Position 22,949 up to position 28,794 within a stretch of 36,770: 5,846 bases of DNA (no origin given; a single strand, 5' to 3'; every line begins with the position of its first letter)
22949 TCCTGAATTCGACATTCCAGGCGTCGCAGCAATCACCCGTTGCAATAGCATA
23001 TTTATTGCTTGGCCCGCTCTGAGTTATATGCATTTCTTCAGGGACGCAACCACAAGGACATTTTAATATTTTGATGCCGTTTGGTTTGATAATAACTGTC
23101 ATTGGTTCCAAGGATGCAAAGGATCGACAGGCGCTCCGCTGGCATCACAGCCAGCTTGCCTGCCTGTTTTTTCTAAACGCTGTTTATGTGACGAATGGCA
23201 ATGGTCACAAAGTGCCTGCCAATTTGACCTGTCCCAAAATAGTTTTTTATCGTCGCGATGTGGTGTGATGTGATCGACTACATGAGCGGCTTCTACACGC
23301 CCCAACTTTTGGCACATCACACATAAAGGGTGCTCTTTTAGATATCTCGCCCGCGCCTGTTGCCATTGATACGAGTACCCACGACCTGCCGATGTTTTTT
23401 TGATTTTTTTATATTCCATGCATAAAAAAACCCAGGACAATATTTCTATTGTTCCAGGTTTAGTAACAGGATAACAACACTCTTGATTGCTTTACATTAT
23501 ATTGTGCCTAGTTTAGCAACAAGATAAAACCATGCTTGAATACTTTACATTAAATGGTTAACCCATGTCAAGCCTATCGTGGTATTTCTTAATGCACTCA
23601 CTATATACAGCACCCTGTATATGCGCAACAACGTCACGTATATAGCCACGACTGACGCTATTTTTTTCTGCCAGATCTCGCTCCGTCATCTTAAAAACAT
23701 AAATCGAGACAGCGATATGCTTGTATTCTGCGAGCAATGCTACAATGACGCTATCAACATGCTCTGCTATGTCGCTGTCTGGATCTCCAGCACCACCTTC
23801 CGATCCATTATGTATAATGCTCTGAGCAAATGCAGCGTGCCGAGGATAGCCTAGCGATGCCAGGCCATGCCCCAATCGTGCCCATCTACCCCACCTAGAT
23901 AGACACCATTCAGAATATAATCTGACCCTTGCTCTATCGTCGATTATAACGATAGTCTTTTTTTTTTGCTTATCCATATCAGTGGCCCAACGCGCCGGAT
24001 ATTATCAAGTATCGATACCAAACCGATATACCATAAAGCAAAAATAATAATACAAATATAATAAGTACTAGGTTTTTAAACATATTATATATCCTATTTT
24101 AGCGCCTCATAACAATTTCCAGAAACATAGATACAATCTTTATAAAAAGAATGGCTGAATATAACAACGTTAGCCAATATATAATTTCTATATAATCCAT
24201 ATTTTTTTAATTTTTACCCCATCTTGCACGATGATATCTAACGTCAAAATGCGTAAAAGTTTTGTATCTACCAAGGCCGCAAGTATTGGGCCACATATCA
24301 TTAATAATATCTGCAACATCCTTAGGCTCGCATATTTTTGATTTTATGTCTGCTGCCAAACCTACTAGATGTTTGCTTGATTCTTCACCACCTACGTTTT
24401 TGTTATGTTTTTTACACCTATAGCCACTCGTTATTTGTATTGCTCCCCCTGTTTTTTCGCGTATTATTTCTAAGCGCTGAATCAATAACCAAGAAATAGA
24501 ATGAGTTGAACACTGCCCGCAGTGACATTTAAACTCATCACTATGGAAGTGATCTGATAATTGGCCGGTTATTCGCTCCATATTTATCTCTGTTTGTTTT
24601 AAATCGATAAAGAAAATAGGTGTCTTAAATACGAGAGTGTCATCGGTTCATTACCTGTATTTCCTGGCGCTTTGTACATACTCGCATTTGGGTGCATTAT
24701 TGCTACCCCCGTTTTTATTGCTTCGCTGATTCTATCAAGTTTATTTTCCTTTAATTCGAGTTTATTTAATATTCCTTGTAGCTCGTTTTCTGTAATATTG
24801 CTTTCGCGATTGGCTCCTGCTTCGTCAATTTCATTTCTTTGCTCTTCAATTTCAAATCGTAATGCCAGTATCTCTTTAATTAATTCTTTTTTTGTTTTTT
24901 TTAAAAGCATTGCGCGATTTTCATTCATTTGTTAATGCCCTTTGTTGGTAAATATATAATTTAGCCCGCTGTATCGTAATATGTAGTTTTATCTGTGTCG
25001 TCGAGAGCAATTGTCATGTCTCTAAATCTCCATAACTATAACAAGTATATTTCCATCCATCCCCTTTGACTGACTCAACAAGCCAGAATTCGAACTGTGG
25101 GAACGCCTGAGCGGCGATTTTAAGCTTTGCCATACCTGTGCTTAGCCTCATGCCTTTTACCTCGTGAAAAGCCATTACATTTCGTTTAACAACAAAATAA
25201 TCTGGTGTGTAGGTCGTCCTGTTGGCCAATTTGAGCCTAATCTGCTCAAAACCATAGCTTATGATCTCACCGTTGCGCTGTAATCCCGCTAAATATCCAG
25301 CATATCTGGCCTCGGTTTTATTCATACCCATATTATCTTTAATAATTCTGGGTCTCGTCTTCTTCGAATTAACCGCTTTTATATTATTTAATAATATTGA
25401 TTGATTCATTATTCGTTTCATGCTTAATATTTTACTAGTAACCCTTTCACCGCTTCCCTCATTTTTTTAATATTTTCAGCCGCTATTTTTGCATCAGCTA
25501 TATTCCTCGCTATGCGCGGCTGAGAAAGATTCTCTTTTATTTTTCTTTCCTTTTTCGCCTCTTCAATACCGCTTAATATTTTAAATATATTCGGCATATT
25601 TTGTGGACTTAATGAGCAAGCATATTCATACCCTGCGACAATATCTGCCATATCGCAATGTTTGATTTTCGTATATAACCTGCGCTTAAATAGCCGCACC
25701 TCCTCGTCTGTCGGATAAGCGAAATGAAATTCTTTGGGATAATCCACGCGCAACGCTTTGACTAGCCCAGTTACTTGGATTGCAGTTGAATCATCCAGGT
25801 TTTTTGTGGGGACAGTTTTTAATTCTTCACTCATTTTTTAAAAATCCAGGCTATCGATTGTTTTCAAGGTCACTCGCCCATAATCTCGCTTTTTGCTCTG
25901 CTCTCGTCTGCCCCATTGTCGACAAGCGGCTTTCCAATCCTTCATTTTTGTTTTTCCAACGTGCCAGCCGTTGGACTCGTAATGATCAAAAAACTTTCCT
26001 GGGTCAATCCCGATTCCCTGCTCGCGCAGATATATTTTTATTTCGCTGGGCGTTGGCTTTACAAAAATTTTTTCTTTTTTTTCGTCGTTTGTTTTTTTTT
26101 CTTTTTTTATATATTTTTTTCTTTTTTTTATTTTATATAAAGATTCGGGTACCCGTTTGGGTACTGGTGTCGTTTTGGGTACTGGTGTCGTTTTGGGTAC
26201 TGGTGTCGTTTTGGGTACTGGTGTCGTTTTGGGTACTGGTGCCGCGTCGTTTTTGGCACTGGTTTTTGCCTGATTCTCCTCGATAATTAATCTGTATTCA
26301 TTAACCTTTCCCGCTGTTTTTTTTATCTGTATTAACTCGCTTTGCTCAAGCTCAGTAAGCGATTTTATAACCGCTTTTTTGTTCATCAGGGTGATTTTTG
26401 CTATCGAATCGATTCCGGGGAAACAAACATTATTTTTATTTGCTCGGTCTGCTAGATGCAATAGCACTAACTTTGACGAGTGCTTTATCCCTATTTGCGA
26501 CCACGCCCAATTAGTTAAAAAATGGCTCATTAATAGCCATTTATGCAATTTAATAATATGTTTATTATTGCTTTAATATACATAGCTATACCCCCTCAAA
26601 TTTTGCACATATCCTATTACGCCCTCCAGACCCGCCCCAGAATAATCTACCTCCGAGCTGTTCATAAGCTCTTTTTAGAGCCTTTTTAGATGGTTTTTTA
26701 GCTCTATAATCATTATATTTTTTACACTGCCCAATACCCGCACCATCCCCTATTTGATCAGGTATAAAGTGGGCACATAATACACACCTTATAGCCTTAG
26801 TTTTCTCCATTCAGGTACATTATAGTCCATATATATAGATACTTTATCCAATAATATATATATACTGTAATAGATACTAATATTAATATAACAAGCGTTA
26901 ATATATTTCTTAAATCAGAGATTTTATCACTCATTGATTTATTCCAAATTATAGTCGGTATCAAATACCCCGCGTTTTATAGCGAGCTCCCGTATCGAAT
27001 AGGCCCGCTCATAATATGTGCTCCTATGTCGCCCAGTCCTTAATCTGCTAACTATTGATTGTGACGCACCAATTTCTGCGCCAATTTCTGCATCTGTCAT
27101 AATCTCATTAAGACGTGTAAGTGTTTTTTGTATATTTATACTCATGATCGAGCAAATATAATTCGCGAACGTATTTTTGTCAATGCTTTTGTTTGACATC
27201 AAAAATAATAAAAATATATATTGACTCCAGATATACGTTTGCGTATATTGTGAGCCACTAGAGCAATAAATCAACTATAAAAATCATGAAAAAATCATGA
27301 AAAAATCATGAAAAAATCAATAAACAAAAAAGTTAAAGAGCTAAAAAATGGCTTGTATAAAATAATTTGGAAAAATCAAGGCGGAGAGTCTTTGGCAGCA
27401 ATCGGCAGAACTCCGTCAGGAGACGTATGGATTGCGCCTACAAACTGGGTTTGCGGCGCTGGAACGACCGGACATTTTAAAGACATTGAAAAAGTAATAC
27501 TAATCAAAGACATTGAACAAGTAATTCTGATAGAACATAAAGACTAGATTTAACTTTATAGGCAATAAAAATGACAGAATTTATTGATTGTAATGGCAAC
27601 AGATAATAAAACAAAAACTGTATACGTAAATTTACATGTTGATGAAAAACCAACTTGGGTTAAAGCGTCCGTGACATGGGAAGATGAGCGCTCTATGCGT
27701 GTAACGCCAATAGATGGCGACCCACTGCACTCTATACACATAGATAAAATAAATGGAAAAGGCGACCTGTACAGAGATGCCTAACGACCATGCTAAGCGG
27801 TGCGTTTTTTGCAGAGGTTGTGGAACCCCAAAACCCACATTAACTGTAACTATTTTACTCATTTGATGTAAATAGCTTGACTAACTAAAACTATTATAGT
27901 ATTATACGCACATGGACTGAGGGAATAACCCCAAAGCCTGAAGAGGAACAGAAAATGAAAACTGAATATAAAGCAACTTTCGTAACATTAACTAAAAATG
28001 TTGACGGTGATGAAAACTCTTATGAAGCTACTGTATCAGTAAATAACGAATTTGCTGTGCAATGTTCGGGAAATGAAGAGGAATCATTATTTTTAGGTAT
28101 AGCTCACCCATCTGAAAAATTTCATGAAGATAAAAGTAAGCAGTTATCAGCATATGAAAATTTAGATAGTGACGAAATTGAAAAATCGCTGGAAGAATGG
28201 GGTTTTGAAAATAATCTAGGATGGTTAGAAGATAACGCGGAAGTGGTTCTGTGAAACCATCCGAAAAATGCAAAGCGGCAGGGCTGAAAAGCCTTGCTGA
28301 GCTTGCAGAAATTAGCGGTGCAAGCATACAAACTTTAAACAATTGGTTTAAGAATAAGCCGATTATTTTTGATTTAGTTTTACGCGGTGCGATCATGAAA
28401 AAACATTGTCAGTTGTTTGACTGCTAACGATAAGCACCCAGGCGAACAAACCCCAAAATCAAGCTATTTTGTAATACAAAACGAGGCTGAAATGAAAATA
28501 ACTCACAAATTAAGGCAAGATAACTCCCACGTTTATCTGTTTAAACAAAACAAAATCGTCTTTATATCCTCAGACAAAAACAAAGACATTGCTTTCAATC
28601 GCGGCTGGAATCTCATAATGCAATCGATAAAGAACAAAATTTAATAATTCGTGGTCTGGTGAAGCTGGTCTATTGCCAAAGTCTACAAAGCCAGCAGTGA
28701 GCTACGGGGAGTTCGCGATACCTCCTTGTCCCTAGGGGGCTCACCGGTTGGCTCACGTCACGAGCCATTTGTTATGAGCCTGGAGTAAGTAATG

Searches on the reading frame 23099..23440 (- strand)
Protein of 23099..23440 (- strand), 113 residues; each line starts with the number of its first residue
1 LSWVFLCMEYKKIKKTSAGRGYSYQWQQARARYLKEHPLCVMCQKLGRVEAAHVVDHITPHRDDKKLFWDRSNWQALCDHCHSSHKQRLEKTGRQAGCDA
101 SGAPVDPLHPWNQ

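Call 40: search_protein_families(library=phrogs, proteins=[window:23099-23440:-], max_evalue=0.01)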
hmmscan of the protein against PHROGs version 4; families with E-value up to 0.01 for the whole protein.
window:23099-23440:- (113 aa): 12 families
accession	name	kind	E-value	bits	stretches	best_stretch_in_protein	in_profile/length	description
phrog_2323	-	DNA, RNA and nucleotide metabolism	7.3e-43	146.1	1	12-113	10-111/113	HNH endonuclease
phrog_589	-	DNA, RNA and nucleotide metabolism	1.4e-30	107.4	1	14-96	66-149/179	HNH endonuclease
phrog_144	-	DNA, RNA and nucleotide metabolism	8.2e-26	91.7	1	10-96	54-142/175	HNH endonuclease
phrog_5956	-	DNA, RNA and nucleotide metabolism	5.2e-24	85.5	1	20-105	41-127/138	HNH endonuclease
phrog_4581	-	head and packaging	6.4e-13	49.8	1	23-92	50-115/395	terminase small subunit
phrog_119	-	DNA, RNA and nucleotide metabolism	3.7e-11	43.5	1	8-92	173-261/443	HNH endonuclease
phrog_338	-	DNA, RNA and nucleotide metabolism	1.9e-10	41.6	1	10-92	177-266/340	HNH endonuclease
phrog_333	-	DNA, RNA and nucleotide metabolism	1.4e-08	36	1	22-93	17-86/138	HNH endonuclease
phrog_6050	-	DNA, RNA and nucleotide metabolism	6.5e-07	29.5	1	14-89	287-361/402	HNH endonuclease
phrog_7785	-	DNA, RNA and nucleotide metabolism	0.00028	21.9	1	36-91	69-119/147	HNH endonuclease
phrog_3106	-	DNA, RNA and nucleotide metabolism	0.00042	21.1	1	11-91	133-226/252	HNH endonuclease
phrog_16204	-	unknown function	0.0044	17.8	1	36-90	33-85/218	-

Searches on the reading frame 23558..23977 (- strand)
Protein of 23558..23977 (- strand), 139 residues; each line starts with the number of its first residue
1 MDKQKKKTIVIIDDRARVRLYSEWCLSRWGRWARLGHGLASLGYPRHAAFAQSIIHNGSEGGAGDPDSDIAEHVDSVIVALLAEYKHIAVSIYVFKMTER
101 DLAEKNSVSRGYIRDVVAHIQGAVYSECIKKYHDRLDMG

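Call 40: search_protein_families(library=phrogs, proteins=[window:23558-23977:-], max_evalue=0.01)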
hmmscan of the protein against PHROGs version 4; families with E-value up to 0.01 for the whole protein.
window:23558-23977:- (139 aa): 1 family
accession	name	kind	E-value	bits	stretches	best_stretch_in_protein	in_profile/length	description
phrog_79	-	transcription regulation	1.4e-07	32.4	1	23-115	23-124/156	anti-termination protein Q-like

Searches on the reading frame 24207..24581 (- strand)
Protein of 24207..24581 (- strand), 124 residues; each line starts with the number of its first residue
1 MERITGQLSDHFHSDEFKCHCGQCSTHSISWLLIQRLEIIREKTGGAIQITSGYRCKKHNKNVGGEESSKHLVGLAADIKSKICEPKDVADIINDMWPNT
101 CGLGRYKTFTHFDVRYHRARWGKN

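Call 40: search_protein_families(library=phrogs, proteins=[window:24207-24581:-], max_evalue=0.01)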
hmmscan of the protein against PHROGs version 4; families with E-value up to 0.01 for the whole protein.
window:24207-24581:- (124 aa): 3 families
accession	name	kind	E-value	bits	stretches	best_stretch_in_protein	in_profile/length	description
phrog_894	-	lysis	5.1e-32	112.3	1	4-122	42-174/389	endolysin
phrog_17373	-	other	1.7e-09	38.7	1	12-123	22-130/224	peptidase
phrog_28234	-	lysis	1.4e-08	35.2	1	29-120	270-365/372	endolysin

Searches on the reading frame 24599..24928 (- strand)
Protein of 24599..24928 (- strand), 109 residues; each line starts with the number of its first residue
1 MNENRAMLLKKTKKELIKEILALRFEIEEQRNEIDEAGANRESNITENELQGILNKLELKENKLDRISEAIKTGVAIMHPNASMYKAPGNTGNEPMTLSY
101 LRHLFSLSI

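Call 40: search_protein_families(library=phrogs, proteins=[window:24599-24928:-], max_evalue=0.01)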
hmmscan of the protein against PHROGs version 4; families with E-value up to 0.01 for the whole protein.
window:24599-24928:- (109 aa): 1 family
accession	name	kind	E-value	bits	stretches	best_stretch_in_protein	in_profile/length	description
phrog_25689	-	unknown function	0.0034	18.6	1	6-69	27-86/129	-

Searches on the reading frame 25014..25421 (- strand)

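Call 40: search_protein_families(library=phrogs, proteins=[window:25014-25421:-], max_evalue=0.01)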
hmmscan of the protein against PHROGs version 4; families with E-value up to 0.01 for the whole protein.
window:25014-25421:- (135 aa): 3 families
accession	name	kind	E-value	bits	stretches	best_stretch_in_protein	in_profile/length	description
phrog_190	-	DNA, RNA and nucleotide metabolism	3e-14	54.1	1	33-125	191-292/338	Holliday junction resolvase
phrog_18669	-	unknown function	0.0019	19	1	81-111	5-34/54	-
phrog_945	-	DNA, RNA and nucleotide metabolism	0.0041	17.9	1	52-115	29-89/145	endonuclease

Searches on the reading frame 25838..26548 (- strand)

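Call 40: search_protein_families(library=phrogs, proteins=[window:25838-26548:-], max_evalue=0.01)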
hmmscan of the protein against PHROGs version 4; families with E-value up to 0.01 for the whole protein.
window:25838-26548:- (236 aa): 18 families
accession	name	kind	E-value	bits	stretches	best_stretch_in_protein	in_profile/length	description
phrog_1032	-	DNA, RNA and nucleotide metabolism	6.3e-23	83.2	1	7-159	1-168/281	replication initiation protein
phrog_15768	-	unknown function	3.4e-20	74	1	97-223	96-191/228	-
phrog_391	-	DNA, RNA and nucleotide metabolism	3.3e-17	64.1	1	7-164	1-169/298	replication initiation O-like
phrog_6643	-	DNA, RNA and nucleotide metabolism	8.1e-17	62.6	1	7-136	1-137/313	replication initiation protein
phrog_270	-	DNA, RNA and nucleotide metabolism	1.2e-16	62.1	1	6-158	30-166/383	replication initiation protein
phrog_186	-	DNA, RNA and nucleotide metabolism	4.4e-11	44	1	9-173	28-176/308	DnaD-like helicase loader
phrog_11896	-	DNA, RNA and nucleotide metabolism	3.4e-10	41.3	1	7-159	1-160/225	primosomal protein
phrog_28809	-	unknown function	6.8e-10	40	1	149-219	112-187/211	-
phrog_345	-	DNA, RNA and nucleotide metabolism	1.3e-09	39.2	1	5-160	29-199/297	replication initiation O-like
phrog_8540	-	DNA, RNA and nucleotide metabolism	3e-08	35.1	1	25-160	19-161/196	replication initiation O-like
phrog_678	-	DNA, RNA and nucleotide metabolism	2e-07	31.9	1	5-157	57-211/346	replication initiation O-like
phrog_4617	-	DNA, RNA and nucleotide metabolism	6.1e-07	30.3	1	25-94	19-93/223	replication initiation protein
phrog_19658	-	DNA, RNA and nucleotide metabolism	1.1e-05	26.1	1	13-165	10-159/283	replication initiation protein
phrog_2880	-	DNA, RNA and nucleotide metabolism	3.3e-05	24.1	1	25-162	35-150/459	replication initiation protein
phrog_428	-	DNA, RNA and nucleotide metabolism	3.9e-05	24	1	16-173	92-233/455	replication initiation protein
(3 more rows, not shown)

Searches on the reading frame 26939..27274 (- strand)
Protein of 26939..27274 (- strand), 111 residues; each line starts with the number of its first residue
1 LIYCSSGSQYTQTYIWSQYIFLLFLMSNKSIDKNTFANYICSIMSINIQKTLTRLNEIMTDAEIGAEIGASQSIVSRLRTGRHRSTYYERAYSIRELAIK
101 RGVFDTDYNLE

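Call 9: search_protein_families(library=pfam, proteins=[window:26939-27274:-], max_evalue=0.01)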
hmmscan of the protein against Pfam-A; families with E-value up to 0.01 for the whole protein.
window:26939-27274:- (111 aa): 0 families

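Call 40: search_protein_families(library=phrogs, proteins=[window:26939-27274:-], max_evalue=0.01)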
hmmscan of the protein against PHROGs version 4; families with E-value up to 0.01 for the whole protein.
window:26939-27274:- (111 aa): 2 families
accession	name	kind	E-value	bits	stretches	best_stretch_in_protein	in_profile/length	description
phrog_6831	-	transcription regulation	8.8e-07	29.8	1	59-97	19-57/68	transcriptional regulator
phrog_6223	-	transcription regulation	1.1e-05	26.4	1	59-99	18-58/73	transcriptional repressor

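Call 83: search_protein_families(library=ncbifam, proteins=[window:26939-27274:-], max_evalue=0.1)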
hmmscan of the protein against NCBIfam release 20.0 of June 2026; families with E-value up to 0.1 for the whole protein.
window:26939-27274:- (111 aa): 1 family
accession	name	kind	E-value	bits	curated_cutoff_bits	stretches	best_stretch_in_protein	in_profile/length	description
TIGR02980.1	SigBFG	subfamily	0.062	13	234.35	1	53-80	189-216/227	SigB/SigF/SigG family RNA polymerase sigma factor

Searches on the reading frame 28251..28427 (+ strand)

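Call 48: search_protein_families(library=pfam, proteins=[window:28251-28427:+], max_evalue=1)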
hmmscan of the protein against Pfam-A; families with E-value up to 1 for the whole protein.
window:28251-28427:+ (58 aa): 5 families
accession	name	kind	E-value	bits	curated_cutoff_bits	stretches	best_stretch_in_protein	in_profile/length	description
PF05920.17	Homeobox_KN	-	0.0087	16.3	24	1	16-35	17-36/40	Homeobox KN domain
PF13443.12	HTH_26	-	0.021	15.5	22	1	7-58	6-52/63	Cro/C1-type HTH DNA-binding domain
PF01381.28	HTH_3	-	0.03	14.8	23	1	13-36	10-33/55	Helix-turn-helix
PF07037.17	YfeC-like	-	0.053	14.2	22.9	1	16-36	4-24/122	Transcription regulator YfeC-like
PF07022.19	Phage_CI_repr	-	0.059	14.2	22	1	7-35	7-35/65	Bacteriophage CI repressor helix-turn-helix domain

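Call 83: search_protein_families(library=ncbifam, proteins=[window:28251-28427:+], max_evalue=0.1)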
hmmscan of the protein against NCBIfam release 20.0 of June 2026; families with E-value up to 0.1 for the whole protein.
window:28251-28427:+ (58 aa): 0 families

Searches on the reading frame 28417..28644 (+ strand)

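Call 48: search_protein_families(library=pfam, proteins=[window:28417-28644:+], max_evalue=1)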
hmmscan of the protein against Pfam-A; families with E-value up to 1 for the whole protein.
window:28417-28644:+ (75 aa): 1 family
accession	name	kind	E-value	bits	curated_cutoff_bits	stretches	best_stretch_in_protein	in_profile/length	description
PF15980.10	ComGF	-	0.01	16.5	27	1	10-73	12-78/100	Putative Competence protein ComGF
